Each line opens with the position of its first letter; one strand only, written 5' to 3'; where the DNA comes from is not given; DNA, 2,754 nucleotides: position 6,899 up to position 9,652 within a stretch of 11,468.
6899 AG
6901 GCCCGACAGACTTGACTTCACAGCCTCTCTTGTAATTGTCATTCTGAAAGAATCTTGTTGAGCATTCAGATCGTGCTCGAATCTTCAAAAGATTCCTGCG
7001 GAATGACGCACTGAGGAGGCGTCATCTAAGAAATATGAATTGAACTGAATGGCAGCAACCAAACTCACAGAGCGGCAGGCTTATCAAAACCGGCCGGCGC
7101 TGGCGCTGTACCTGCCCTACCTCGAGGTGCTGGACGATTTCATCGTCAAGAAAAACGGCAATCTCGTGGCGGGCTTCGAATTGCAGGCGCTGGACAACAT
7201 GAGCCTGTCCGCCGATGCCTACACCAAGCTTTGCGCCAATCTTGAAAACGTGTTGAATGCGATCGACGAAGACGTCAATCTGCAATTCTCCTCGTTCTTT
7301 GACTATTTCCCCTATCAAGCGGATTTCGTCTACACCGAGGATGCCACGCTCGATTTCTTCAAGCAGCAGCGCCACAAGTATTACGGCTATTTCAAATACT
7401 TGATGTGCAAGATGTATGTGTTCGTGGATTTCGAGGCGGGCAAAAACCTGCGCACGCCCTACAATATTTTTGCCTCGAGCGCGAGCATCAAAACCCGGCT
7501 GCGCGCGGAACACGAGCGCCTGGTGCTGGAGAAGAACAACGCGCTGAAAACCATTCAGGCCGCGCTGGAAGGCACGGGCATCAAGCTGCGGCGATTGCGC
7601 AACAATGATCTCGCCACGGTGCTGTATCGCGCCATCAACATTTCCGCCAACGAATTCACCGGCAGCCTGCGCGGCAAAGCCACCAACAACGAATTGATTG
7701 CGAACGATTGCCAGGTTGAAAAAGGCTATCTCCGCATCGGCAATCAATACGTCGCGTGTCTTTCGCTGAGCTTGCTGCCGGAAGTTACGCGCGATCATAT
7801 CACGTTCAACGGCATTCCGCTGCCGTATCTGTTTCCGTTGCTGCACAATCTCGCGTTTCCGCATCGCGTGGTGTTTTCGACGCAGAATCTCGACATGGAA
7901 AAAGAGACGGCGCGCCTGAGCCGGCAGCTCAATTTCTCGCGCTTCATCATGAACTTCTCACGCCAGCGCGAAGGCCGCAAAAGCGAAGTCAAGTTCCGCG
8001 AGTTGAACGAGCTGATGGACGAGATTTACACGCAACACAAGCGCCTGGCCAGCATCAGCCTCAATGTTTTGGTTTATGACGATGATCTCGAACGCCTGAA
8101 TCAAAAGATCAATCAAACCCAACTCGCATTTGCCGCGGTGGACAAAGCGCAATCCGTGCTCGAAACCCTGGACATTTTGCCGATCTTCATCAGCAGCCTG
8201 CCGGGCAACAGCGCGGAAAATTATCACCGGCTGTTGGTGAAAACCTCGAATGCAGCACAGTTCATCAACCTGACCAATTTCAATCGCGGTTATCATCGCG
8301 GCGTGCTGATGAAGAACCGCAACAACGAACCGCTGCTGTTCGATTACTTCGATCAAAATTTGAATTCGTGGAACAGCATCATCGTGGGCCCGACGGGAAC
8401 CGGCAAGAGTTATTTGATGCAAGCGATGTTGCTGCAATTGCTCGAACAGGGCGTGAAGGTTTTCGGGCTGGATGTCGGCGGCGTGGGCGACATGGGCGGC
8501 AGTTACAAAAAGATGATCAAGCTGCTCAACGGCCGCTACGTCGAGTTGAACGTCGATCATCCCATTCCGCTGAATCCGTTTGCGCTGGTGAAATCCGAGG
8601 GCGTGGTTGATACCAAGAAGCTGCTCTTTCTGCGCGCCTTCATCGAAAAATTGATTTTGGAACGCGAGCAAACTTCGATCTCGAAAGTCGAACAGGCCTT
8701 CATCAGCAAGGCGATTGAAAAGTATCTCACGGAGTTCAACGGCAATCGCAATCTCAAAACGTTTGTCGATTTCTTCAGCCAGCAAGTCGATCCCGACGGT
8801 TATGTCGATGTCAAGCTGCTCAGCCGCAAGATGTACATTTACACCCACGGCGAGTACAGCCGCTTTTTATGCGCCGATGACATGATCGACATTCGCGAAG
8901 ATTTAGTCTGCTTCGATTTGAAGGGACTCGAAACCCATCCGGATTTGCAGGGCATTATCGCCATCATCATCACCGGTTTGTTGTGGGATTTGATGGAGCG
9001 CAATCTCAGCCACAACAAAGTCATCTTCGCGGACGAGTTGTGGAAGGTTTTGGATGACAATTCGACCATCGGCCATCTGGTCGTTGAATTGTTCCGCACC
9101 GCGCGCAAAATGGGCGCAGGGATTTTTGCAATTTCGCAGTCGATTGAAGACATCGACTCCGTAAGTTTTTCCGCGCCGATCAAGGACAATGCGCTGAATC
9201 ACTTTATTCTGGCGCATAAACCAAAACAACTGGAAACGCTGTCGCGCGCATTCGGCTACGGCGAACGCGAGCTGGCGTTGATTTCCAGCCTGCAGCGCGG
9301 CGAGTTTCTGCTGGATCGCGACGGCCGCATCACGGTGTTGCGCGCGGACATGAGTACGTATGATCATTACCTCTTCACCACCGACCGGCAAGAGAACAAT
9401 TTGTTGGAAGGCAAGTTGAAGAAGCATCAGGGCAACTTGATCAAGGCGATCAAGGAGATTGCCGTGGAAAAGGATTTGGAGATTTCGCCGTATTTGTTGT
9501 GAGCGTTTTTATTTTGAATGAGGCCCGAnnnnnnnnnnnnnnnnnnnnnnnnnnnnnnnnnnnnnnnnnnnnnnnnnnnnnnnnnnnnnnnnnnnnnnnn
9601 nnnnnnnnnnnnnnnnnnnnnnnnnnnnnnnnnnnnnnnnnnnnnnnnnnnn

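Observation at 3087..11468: Compact T4SS-like module: T4CP plus a VirB2/VirB3/VirB4 core, followed by tandem beta-propeller lipoproteins instead of canonical channel genes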

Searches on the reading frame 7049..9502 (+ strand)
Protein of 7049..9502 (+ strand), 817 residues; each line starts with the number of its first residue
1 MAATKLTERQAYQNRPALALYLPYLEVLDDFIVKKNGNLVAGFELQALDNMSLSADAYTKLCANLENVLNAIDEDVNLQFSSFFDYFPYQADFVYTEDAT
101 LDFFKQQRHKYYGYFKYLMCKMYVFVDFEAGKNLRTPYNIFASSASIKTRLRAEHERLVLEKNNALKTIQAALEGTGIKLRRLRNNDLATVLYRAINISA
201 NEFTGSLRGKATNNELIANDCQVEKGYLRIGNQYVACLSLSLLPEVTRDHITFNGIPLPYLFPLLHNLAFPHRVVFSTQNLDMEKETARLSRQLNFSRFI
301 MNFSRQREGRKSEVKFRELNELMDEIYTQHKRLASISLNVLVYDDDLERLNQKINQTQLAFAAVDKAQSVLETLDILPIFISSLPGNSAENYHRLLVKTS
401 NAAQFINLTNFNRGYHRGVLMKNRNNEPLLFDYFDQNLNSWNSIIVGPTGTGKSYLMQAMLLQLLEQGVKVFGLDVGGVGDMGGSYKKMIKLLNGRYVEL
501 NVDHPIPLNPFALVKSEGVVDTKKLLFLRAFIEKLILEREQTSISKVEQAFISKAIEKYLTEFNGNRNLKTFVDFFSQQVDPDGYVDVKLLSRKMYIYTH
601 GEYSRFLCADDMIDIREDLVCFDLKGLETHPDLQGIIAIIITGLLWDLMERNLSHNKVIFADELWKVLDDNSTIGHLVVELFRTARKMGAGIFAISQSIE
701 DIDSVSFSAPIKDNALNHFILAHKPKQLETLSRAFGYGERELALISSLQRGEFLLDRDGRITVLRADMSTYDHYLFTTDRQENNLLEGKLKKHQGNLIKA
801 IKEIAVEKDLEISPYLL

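Call 7: search_protein_families(library=pfam, proteins=[window:7049-9502:+], max_evalue=0.1)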
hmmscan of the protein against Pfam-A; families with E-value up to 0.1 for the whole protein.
window:7049-9502:+ (817 aa): 19 families
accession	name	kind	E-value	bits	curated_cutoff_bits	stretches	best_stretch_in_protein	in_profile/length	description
PF19044.6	P-loop_TraG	-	5.8e-37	127.7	25.8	1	421-807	4-412/413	TraG P-loop domain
PF12846.13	AAA_10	-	1e-09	38.4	27.5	1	438-705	19-289/362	AAA-like domain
PF03135.19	CagE_TrbE_VirB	-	0.00018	22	21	1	309-389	121-200/204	CagE, TrbE, VirB family, component of type IV transporter system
PF01580.24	FtsK_SpoIIIE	-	0.00032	20.6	24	1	426-481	28-83/221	FtsK/SpoIIIE family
PF11130.14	TraC_F_IV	-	0.0009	18.8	28.1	1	148-361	127-349/375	TraC protein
PF13401.12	AAA_22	-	0.001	19.8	27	1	444-495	9-60/130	AAA domain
PF05872.18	HerA_C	-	0.0012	18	22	1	442-484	23-69/502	Helicase HerA-like C-terminal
PF01935.23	DUF87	-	0.0015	19.1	23.2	1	445-478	28-62/220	Helicase HerA, central domain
PF13476.12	AAA_23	-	0.015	16.4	27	0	443-462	22-41/201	AAA domain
PF01695.23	IstB_IS21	-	0.018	15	24.1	1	441-472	93-124/238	IstB-like ATP binding protein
PF20720.3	nSTAND3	-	0.024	14.7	27.2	1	444-473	21-50/155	Novel STAND NTPase 3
PF12775.13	AAA_7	-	0.026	14.5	25.8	1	442-467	35-60/181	P-loop containing dynein motor region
PF13555.12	AAA_29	-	0.035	14.3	27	1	437-464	20-46/61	P-loop containing region of AAA domain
PF13604.12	AAA_30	-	0.039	14.1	27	1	443-474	21-52/191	AAA domain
PF13191.12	AAA_16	-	0.046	14.6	32.6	0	444-471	28-55/167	AAA ATPase domain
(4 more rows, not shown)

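Call 8: search_protein_families(library=ncbifam, proteins=[window:7049-9502:+], max_evalue=0.1)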
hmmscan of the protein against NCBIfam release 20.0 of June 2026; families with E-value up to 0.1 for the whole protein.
window:7049-9502:+ (817 aa): 20 families
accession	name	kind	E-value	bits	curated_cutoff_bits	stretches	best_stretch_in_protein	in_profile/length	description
TIGR02746.1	TraC-F-type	equivalog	1.6e-69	234.7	567.05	1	102-806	69-798/800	type IV secretion system protein TraC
TIGR00929.1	VirB4_CagE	subfamily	3.8e-54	184.2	643.1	2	267-783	264-765/792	VirB4 family type IV secretion/conjugal transfer ATPase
TIGR03783.1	Bac_Flav_CT_G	subfamily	1.2e-31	109.4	261.55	1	20-807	12-828/829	TraG family conjugative transposon ATPase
NF045975.1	VirB4_plasma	equivalog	7.4e-30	103.4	590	1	18-755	104-871/894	Mbov_0397 family ICE element conjugal transfer ATPase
NF045971.1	conju_CD1110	equivalog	1.1e-28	100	325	1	160-760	138-730/752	VirB4-like conjugal transfer ATPase, CD1110 family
NF010278.0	PRK13721.1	subfamily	8.5e-25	86.8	1177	1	316-708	345-743/874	type IV secretion system protein TraC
NF010447.0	PRK13873.1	equivalog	3.5e-23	81.5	1020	1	328-747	324-731/815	conjugal transfer protein TrbE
NF010473.0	PRK13898.1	equivalog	1.5e-14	53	1050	1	308-770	311-758/801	type IV secretion system ATPase VirB4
NF010427.0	PRK13853.1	equivalog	2.5e-13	48.9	957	1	308-577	291-557/789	type IV secretion system protein VirB4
TIGR03744.1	traC_PFL_4706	equivalog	1.1e-11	43.4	520.6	1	317-513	343-547/892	conjugative transfer ATPase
NF010404.0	PRK13830.1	subfamily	2.8e-09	35.3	810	1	339-712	347-708/818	conjugal transfer protein TrbE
NF041017.1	DNA_import_CedB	equivalog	6.6e-08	31.6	700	1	422-702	258-519/590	DNA import protein CedB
NF010466.0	PRK13891.1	subfamily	1.1e-07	30.2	1322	1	340-703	379-734/852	conjugal transfer protein TrbE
NF038214.1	IS21_help_AAA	equivalog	0.00019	21.2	200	1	442-471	92-121/232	IS21-like element helper ATPase IstB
TIGR03420.1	DnaA_homol_Hda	equivalog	0.00068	19.2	194.8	1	439-480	37-78/226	DnaA regulatory inactivator Hda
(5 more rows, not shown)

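Call 9: find_related_loci(query=window:7049-9502:+, collection=genome_contigs, flank=10000)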
Query window:7049-9502:+ (817 aa) in genome_contigs; peptide patterns used: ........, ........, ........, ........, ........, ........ (x = any residue, [..] = any of these).
39 stretches matched a pattern; 8 encode a relative of the query (tblastn E <= 1e-3); 7 distinct loci.
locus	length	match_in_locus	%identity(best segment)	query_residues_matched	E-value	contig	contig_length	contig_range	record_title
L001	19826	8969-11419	91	1-817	0e+0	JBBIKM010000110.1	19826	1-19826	MAG: bacterium isolate BQS170218_bin_186 NODE_981_length_19826_cov_4.819078, whole genome shotgun sequence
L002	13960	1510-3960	90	1-817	0e+0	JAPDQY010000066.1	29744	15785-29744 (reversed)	MAG: Candidatus Coneutiohabitans thermophilus isolate ZMQR_201803_bins_22 ZMQR_201803_bins_22_scaffold_66, whole genome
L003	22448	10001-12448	81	4-817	0e+0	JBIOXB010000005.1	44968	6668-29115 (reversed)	MAG: bacterium isolate MAG067 k127_11413, whole genome shotgun sequence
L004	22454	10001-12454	81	1-817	0e+0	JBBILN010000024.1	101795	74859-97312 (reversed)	MAG: bacterium isolate BQF270218_bin_21 NODE_91_length_101795_cov_23.024002, whole genome shotgun sequence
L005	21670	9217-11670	81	1-817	0e+0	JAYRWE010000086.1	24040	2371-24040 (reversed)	MAG: bacterium isolate NJ_NJASGE3bin.37 k141_995548, whole genome shotgun sequence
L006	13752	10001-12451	75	1-817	0e+0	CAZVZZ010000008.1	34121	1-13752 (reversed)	MAG TPA_asm: uncultured Cytophagia bacterium isolate SRP173033_co3_202 genome assembly, contig: NODE_1335_length_34121_c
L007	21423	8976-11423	80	4-817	0e+0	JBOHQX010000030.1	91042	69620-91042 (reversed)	MAG: bacterium isolate M3-S_metawrap_bin.56 k127_1389871, whole genome shotgun sequence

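Call 15: search_protein_families(library=pfam, proteins=[L007:11484-12362:+, L007:12450-13445:+, L007:13593-14171:+, L007:14168-15025:+, L007:15060-15992:+, L007:15946-17277:+, L007:17293-17934:+, L005:11698-12786:+, L005:12824-16750:+, L004:12849-13982:+], max_evalue=0.05)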
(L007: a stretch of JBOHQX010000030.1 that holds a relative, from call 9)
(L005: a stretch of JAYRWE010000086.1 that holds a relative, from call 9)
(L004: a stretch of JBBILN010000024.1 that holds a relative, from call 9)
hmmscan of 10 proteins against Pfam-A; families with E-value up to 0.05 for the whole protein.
L007:11484-12362:+ (292 aa): 2 families
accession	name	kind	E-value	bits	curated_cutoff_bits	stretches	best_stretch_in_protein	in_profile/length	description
PF23309.1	DUF7083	-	0.0024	18.4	27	1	200-265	28-88/90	Domain of unknown function (DUF7083)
PF13763.11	DUF4167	-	0.039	14.6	25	0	223-249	28-53/78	Domain of unknown function (DUF4167)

L007:12450-13445:+ (331 aa): 0 families

L007:13593-14171:+ (192 aa): 1 family
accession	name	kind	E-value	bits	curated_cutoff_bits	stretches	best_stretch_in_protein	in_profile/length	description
PF23763.2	Beta-barrel_GLAA-B_I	-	0.037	14.7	28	0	73-133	22-82/95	GLAA-B beta-barrel domain I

L007:14168-15025:+ (285 aa): 2 families
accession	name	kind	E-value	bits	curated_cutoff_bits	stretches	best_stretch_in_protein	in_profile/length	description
PF13595.11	DUF4138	-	5.7e-14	52.5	31.1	1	168-280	125-235/245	Domain of unknown function (DUF4138)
PF03524.21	CagX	-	5.1e-07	30.1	34.2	1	15-95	6-89/198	Conjugal transfer protein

L007:15060-15992:+ (310 aa): 1 family
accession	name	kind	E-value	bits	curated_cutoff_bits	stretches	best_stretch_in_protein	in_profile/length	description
PF12508.14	Transposon_TraM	-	1.9e-11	45.2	25.1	1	173-270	4-100/145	Conjugative transposon, TraM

L007:15946-17277:+ (443 aa): 5 families
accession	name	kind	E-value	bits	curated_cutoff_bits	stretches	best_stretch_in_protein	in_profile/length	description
PF18911.6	PKD_4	-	2.8e-35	120.6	27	3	179-267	3-84/85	PKD domain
PF00801.26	PKD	-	3.8e-23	81.7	23.5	3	188-259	9-73/80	PKD domain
PF22352.2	K319L-like_PKD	-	1.9e-11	44.2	27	2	194-265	10-82/84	K319L-like, PKD domain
PF17963.7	Big_9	-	0.0024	19.2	23.6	1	269-352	1-85/89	Bacterial Ig domain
PF17892.7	Cadherin_5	-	0.018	15.3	26.5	0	268-357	1-97/98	Cadherin-like domain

L007:17293-17934:+ (213 aa): 0 families

L005:11698-12786:+ (362 aa): 0 families

L005:12824-16750:+ (1308 aa): 3 families
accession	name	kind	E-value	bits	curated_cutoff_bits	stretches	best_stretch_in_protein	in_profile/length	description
PF13088.12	BNR_2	-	5.3e-08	33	31.4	1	759-837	19-103/277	BNR repeat-like domain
PF18962.6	Por_Secre_tail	-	5.4e-08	33.4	27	1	1230-1301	2-70/75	Secretion system C-terminal sorting domain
PF13860.13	FlgD_ig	-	0.0064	16.9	27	0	1242-1290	16-70/79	FlgD Ig-like domain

L004:12849-13982:+ (377 aa): 2 families
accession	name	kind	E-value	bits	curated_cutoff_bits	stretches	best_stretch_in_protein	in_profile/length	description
PF20379.3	DUF6674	-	0.0045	17.1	28.5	1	239-326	3-90/251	Family of unknown function (DUF6674)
PF22556.1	DAM-like-phage2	-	0.039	14.2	27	0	283-329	125-171/181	Phage DNA Adenine Methylase-like domain 2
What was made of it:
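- On MPF_B (Bacteroidota type): TraN and TraM are met in relatives (call 15).
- Pfam gives DUF4138 at 52.5 bits plus CagX, and Transposon_TraM at 45.2 bits (call 15).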

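Call 16: find_encoding_contigs(protein=window:7049-9502:+, flank=10000, max_places=6)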
Protein window:7049-9502:+ (817 aa): no gene with exactly this product is on record in the collection.

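Call 30: search_solved_structures(query=L005:12824-16750:+, max_evalue=0.01)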
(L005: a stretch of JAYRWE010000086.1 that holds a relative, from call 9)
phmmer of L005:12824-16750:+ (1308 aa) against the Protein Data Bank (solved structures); distinct sequences matched with E-value up to 0.01: 0.

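Call 31: search_protein_families(library=ncbifam, proteins=[L008:12587-13426:+, L008:13609-14616:+, L008:14832-15410:+, L008:15407-16255:+, L008:16339-17259:+, L008:17234-18556:+, L008:18601-19236:+, L008:9558-9872:+, L008:5461-7161:+, L008:3070-4941:+], max_evalue=0.1)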
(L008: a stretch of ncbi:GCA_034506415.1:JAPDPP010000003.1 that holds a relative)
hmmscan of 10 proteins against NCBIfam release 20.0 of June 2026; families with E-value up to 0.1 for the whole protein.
L008:12587-13426:+ (279 aa): 1 family
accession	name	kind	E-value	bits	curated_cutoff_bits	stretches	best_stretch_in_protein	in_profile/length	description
NF010267.0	PRK13713.1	equivalog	0.015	15.6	104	1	151-211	54-112/127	conjugal transfer relaxosome DNA-binding protein TraM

L008:13609-14616:+ (335 aa): 1 family
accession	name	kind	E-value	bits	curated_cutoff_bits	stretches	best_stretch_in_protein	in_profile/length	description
NF046089.1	CD3337_EF1877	subfamily_domain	0.001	18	120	1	125-200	310-385/450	CD3337/EF1877 family mobilome membrane protein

L008:14832-15410:+ (192 aa): 0 families

L008:15407-16255:+ (282 aa): 3 families
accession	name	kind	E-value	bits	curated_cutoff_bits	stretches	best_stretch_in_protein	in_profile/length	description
TIGR03780.1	Bac_Flav_CT_N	equivalog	4.4e-09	35.8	164.1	1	167-276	167-274/285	conjugative transposon protein TraN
TIGR02781.1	VirB9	equivalog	4.5e-06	26.5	217.7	1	44-95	63-114/248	P-type conjugative transfer protein VirB9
NF006842.0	PRK09357.2-3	equivalog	0.072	11.7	695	0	33-79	263-309/440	dihydroorotase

L008:16339-17259:+ (306 aa): 2 families
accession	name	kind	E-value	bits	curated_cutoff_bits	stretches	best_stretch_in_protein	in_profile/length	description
TIGR03779.1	Bac_Flav_CT_M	equivalog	0.002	17.4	172.45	1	106-246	192-335/410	conjugative transposon protein TraM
NF011513.0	PRK14952.1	equivalog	0.059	12.3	737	1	88-194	398-498/596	DNA polymerase III subunits gamma/tau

L008:17234-18556:+ (440 aa): 3 families
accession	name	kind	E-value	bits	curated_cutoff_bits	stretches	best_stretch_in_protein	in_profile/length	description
TIGR00864.1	PCC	subfamily_domain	1.4e-11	41.6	1861.4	1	209-430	1253-1467/2700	polycystin cation channel protein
NF012211.1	tand_rpt_95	domain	0.0045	16.9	90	1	290-351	20-85/98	tandem-95 repeat protein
NF058578.1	CPR_pilus_PamR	equivalog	0.0063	15.4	300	0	212-254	185-232/297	pilus system RbmA-like protein PamR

L008:18601-19236:+ (211 aa): 1 family
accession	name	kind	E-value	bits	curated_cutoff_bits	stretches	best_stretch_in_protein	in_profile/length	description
NF033755.1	gliding_CglE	equivalog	0.0013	18.7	70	1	116-204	76-167/172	adventurous gliding motility protein CglE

L008:9558-9872:+ (104 aa): 0 families

L008:5461-7161:+ (566 aa): 1 family
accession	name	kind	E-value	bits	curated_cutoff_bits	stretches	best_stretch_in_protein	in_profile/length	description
NF045728.1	glycosyl_F510_1955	equivalog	0.00015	21.1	175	1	289-337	124-172/246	F510_1955 family glycosylhydrolase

L008:3070-4941:+ (623 aa): 6 families
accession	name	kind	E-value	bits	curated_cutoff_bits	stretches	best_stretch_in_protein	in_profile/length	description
TIGR03743.1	SXT_TraD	subfamily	1.6e-21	76.4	366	2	172-363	146-336/636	conjugative transfer system coupling protein TraD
TIGR03754.1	conj_TOL_TraD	equivalog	6.2e-11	41.5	647.55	1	171-367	150-344/643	type IV conjugative transfer system coupling protein TraD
NF045973.1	conju_CD1115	equivalog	4.7e-07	29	250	1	204-281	25-96/442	VirD4-like conjugal transfer protein, CD1115 family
NF041017.1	DNA_import_CedB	equivalog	2.6e-05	23.1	700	1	180-243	252-315/590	DNA import protein CedB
NF041326.1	Bacteroid_MobC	subfamily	0.017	13.5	900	0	208-280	204-279/655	conjugal transfer protein MobC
TIGR00929.1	VirB4_CagE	subfamily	0.079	11.1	643.1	0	198-270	431-504/792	VirB4 family type IV secretion/conjugal transfer ATPase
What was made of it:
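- On MPF_B (Bacteroidota type): TraJ and TraK were not detected (calls 15, 31).
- Closest known: Bacteroidota conjugative-transposon T4SS. Different: No TraJ or TraK profile hits (calls 15, 31).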

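Call 48: search_solved_structures(query=window:7049-9502:+, max_evalue=0.001)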
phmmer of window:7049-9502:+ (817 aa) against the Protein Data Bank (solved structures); distinct sequences matched with E-value up to 0.001: 4.
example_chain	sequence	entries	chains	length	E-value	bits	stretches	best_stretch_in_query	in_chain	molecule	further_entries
4ag5_A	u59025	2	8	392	2.1e-09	39.6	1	419-771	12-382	TYPE IV SECRETORY PATHWAY VIRB4 COMPONENTS-LIKE PROTEIN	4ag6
7o41_A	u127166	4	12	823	2.6e-06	29.4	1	437-753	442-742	TrwK protein | Type IV secretion system protein virB4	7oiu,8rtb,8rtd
7o43_A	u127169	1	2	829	2.7e-06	29.4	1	437-753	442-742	TrwK protein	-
7o42_A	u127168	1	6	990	4.3e-06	28.7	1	438-753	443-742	TrwK protein,Protein hcp1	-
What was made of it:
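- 7049..9502 (+): VirB4-family ATPase, 817 aa. Calls 7, 8, 48
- On Type IV secretion system (VirB4-based): PDB VirB4/TrwK hits (call 48).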
